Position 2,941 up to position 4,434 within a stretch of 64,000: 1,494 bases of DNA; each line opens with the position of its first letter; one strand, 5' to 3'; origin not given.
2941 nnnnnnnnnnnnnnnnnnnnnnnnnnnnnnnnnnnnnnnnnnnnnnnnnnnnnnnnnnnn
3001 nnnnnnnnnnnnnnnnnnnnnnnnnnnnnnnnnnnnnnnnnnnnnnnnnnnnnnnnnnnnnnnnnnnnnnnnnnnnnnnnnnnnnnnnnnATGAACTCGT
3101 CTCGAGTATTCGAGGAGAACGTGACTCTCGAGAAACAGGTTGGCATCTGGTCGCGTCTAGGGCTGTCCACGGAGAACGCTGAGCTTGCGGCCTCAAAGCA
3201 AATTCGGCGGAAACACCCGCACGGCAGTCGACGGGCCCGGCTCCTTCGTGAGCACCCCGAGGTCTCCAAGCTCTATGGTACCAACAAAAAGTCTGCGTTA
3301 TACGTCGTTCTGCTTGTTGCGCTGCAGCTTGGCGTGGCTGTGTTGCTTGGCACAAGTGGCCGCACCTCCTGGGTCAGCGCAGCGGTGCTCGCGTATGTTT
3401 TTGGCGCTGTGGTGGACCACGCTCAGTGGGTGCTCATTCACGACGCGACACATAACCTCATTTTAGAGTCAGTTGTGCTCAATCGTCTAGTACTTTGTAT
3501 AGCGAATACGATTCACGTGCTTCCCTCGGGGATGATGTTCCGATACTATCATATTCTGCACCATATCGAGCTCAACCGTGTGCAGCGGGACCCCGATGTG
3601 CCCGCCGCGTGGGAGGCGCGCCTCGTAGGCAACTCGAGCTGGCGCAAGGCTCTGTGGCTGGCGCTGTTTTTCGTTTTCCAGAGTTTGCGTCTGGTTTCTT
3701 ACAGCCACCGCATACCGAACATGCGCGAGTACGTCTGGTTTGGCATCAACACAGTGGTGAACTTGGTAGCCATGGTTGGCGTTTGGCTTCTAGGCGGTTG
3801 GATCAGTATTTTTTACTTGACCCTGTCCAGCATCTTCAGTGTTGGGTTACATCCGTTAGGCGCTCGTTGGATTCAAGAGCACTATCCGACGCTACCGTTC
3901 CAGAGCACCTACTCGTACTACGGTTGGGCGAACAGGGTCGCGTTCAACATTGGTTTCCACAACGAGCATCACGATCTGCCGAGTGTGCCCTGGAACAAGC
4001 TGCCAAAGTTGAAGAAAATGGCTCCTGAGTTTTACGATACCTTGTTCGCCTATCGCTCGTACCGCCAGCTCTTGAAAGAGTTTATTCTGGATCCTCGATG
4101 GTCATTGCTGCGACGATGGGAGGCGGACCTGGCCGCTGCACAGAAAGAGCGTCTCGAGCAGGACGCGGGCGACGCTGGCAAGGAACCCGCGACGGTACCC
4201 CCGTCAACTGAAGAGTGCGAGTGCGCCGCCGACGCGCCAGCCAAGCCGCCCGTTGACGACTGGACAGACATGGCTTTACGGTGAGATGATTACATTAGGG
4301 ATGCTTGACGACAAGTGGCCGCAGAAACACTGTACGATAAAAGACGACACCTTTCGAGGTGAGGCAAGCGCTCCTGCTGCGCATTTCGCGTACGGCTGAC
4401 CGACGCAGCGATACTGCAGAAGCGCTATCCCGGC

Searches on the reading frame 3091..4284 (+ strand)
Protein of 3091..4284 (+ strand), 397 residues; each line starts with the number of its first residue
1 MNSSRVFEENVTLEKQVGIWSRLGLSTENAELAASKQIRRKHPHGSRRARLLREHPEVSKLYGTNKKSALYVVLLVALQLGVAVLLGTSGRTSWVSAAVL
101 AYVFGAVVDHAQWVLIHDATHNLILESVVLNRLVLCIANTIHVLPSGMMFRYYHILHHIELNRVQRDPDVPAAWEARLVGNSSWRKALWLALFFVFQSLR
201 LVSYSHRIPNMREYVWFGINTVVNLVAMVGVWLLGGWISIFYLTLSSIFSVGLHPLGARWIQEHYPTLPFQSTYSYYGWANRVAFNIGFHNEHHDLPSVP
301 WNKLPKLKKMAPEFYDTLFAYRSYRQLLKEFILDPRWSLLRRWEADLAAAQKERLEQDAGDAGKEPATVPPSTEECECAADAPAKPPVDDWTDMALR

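Call 20: find_encoding_contigs(protein=P0019, flank=6000, max_places=6)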
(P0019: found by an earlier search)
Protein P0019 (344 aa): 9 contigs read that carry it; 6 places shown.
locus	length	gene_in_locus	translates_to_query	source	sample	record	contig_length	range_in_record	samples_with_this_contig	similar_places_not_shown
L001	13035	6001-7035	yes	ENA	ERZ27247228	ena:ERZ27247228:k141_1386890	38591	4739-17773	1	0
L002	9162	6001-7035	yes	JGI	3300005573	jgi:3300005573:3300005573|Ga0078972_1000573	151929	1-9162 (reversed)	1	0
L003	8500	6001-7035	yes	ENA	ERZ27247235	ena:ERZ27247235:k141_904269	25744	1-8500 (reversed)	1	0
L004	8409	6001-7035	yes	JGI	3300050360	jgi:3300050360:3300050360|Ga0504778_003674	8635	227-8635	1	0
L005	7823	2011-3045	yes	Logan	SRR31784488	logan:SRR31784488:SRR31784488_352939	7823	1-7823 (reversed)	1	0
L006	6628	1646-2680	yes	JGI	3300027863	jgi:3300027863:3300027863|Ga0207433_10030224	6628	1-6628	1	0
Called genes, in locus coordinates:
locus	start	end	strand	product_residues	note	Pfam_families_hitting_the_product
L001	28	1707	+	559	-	PF28422:CCDC89 (faint)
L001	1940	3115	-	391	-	PF03256:ANAPC10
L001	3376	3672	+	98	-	-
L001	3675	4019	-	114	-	-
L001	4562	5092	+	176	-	-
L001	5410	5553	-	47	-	-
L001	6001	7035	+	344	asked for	PF09229:Aha1_N, PF08327:AHSA1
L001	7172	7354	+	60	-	-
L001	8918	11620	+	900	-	PF07524:Bromo_TP (weak)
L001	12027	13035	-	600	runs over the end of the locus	PF04884:UVB_sens_prot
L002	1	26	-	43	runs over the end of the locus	-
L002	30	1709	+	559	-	PF28422:CCDC89 (faint)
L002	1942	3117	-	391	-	PF03256:ANAPC10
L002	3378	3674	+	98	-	-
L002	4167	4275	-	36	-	-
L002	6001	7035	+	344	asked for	PF09229:Aha1_N, PF08327:AHSA1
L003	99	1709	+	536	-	PF28422:CCDC89 (faint)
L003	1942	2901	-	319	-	PF03256:ANAPC10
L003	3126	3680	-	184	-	-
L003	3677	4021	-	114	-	-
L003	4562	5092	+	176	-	-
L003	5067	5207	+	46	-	-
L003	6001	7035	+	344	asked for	PF09229:Aha1_N, PF08327:AHSA1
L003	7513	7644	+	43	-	-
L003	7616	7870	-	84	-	-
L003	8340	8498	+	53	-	?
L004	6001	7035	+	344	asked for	PF09229:Aha1_N, PF08327:AHSA1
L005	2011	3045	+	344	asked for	PF09229:Aha1_N, PF08327:AHSA1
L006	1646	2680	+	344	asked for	PF09229:Aha1_N, PF08327:AHSA1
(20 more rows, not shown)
